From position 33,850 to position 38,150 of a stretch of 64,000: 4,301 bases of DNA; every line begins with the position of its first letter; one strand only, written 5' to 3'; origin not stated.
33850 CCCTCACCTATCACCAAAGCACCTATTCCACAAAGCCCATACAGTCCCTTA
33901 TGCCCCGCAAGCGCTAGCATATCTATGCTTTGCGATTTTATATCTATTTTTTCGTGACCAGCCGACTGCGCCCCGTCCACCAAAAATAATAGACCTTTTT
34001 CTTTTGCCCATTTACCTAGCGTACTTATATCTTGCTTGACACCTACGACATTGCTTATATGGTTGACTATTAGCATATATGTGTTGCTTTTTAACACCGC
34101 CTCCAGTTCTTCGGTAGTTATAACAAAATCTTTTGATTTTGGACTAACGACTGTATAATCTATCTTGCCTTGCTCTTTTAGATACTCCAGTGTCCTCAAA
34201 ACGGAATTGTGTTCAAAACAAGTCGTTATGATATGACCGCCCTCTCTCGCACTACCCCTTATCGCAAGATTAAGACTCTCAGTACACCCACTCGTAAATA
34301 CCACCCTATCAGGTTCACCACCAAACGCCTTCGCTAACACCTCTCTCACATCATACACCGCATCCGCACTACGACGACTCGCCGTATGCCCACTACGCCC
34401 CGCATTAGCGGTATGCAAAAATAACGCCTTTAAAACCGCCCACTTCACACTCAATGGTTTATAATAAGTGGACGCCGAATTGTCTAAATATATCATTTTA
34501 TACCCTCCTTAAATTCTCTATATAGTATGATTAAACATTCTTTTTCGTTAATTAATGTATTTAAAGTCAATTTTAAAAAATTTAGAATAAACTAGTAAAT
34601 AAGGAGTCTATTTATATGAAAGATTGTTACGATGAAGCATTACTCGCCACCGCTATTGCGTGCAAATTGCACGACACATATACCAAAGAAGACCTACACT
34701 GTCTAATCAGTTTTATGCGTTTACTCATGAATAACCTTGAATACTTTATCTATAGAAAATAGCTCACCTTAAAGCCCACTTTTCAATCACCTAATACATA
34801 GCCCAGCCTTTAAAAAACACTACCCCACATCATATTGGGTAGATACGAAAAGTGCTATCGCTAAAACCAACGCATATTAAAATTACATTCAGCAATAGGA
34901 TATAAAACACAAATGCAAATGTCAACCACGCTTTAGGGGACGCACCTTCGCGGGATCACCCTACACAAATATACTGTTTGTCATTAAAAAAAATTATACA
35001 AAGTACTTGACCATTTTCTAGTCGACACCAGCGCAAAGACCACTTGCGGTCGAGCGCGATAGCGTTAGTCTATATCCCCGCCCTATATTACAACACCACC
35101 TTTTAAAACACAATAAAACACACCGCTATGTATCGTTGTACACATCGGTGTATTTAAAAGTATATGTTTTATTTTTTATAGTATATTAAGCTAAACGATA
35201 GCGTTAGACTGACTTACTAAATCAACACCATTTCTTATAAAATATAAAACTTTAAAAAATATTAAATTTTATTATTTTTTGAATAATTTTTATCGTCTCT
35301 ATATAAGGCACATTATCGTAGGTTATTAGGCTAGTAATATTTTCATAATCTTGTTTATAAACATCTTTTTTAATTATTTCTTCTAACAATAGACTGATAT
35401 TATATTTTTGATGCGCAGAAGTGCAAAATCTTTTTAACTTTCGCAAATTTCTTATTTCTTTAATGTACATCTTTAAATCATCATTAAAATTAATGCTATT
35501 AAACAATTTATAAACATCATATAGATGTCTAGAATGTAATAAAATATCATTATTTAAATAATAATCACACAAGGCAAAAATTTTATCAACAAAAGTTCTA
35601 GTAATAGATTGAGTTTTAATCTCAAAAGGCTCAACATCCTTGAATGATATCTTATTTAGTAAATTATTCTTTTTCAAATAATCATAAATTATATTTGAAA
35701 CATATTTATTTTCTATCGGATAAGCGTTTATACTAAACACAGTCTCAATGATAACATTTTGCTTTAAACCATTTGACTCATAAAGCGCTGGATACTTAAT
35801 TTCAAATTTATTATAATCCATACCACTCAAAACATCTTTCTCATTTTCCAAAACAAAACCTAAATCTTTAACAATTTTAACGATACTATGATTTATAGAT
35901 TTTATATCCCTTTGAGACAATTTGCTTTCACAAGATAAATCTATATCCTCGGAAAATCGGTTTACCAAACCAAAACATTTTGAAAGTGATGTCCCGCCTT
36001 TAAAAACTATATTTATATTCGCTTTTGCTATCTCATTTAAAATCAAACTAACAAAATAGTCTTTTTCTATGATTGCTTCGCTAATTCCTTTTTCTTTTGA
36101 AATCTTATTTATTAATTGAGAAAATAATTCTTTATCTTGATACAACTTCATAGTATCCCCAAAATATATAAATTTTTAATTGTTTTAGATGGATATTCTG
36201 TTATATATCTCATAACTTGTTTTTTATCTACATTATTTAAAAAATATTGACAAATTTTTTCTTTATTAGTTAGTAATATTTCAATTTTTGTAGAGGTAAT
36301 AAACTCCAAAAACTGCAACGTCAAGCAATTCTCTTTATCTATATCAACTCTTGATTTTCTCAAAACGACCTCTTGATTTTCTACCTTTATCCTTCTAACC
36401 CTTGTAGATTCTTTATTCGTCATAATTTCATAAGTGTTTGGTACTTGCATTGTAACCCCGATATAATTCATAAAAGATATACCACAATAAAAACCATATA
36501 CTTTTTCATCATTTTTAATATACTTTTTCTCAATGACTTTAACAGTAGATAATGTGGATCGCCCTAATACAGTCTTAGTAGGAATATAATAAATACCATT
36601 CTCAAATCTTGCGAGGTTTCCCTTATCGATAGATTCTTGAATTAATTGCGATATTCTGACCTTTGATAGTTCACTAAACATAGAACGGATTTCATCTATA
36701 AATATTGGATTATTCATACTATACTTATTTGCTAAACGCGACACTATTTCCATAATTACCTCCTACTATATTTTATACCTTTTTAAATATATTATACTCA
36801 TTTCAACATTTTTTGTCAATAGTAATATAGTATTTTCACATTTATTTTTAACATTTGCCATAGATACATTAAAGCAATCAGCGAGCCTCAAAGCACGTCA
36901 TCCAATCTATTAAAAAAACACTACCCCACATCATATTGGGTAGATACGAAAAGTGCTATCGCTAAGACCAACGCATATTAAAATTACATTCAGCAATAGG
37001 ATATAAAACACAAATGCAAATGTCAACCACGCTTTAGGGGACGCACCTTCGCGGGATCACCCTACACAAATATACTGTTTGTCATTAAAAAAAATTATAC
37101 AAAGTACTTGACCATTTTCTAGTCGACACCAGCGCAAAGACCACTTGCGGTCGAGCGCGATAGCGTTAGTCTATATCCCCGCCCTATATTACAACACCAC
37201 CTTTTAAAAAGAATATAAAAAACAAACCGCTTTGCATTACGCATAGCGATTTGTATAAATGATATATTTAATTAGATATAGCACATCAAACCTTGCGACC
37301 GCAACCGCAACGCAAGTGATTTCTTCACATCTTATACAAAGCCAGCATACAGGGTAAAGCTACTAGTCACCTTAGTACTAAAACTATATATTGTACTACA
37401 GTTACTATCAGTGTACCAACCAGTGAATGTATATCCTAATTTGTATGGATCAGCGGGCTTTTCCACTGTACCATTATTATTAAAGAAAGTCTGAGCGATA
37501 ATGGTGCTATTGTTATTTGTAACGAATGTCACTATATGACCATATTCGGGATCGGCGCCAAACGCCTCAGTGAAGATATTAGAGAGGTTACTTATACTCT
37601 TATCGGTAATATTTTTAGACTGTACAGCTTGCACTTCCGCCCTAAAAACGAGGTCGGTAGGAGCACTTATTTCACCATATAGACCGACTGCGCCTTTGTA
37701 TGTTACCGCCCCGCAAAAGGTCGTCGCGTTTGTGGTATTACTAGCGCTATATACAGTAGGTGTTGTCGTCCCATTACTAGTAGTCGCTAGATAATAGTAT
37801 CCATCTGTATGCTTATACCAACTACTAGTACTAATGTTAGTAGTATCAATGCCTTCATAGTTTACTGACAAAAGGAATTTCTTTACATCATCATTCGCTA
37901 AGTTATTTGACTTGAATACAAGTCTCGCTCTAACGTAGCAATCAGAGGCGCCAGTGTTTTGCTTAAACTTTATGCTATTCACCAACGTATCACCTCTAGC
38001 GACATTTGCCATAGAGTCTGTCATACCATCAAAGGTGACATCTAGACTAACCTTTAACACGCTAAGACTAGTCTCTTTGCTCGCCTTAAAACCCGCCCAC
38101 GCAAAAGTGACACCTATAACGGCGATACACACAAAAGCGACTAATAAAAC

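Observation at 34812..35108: The repeated unit reads like a structured small RNA gene on the minus strand (family unknown)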

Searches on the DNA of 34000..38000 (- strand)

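Call 5: search_rna_families(source=window, start=34000, end=38000, threshold=evalue, max_evalue=10)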
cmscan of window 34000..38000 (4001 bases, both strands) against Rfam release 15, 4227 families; matches with E-value up to 10: 3.
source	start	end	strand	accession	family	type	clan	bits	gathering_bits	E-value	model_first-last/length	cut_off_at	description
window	34075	34190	-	RF00407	SNORA50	Gene; snRNA; snoRNA; HACA-box;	CL00034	21.6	90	1.1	1-136/136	no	Small nucleolar RNA SNORA50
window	35459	35489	-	RF01605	plasmodium_snoR30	Gene; snRNA; snoRNA; CD-box;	-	21.2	43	8.7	1-74/74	no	small nucleolar RNA snoR30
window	35112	35200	-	RF02428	SpF11_sRNA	Gene; sRNA;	-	21.1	54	7.6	1-95/95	no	Streptococcus sRNA SpF11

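Call 16: search_dna_similar(query=window:34809-35108:-, collection=plasmids, mode=distant, max_evalue=0.01)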
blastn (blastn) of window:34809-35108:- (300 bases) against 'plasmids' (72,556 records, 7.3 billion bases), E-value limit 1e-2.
No match.

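Call 17: search_dna_similar(query=window:34809-35108:-, collection=phages, mode=distant, max_evalue=0.01)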
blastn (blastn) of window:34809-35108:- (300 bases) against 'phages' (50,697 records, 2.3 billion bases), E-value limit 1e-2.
No match.
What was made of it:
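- Tried and rejected: Plasmids and phages. blastn 'distant' search found no match (calls 16, 17).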

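Call 69: search_rna_families(source=window, start=34780, end=35200, threshold=evalue, max_evalue=10, show_alignments=2)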
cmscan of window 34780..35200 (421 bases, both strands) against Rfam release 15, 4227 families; matches with E-value up to 10: 4.
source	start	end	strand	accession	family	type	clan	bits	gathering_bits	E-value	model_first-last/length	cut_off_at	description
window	35112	35200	-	RF02428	SpF11_sRNA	Gene; sRNA;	-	21.1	54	0.8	1-95/95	no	Streptococcus sRNA SpF11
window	35106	35167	-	RF04154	mir-1277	Gene; miRNA;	-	20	81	0.41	1-78/78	no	mir-1277 microRNA precursor family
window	35108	35168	+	RF00840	mir-374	Gene; miRNA;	-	19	54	0.32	1-71/71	no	mir-374 microRNA precursor family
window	35085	35155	+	RF01459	rliE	Gene; sRNA;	-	16.8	90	2.1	115-182/222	no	Listeria sRNA rliE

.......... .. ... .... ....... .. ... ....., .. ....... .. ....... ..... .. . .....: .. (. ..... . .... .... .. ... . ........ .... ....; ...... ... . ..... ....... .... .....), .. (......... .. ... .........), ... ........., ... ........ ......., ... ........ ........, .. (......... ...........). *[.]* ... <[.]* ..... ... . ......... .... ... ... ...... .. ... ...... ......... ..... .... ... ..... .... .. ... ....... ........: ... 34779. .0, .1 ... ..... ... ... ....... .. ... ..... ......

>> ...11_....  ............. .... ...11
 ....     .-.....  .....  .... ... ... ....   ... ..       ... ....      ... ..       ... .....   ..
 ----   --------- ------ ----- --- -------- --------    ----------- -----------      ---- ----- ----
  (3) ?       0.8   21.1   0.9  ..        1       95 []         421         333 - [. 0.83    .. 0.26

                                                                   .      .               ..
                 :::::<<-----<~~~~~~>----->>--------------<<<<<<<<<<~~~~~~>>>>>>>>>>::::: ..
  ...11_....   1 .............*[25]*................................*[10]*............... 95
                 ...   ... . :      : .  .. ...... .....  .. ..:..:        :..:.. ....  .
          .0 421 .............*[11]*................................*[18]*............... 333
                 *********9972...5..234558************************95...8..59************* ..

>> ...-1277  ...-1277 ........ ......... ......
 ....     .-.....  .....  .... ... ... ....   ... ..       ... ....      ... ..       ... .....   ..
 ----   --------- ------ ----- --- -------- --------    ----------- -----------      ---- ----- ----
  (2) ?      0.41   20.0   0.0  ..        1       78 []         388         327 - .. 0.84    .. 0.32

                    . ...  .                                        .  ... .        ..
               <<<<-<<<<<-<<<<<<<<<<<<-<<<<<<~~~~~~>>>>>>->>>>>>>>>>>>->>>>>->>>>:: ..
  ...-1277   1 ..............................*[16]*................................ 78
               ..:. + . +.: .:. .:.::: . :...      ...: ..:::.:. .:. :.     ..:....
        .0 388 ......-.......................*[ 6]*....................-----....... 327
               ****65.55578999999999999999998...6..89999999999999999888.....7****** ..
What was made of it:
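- On Any Rfam 15 RNA family: Only chance-level hits lie on the T2 hairpin outside it (calls 5, 69).
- No group II intron or other ribozyme signature was found in Rfam (calls 5, 69).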
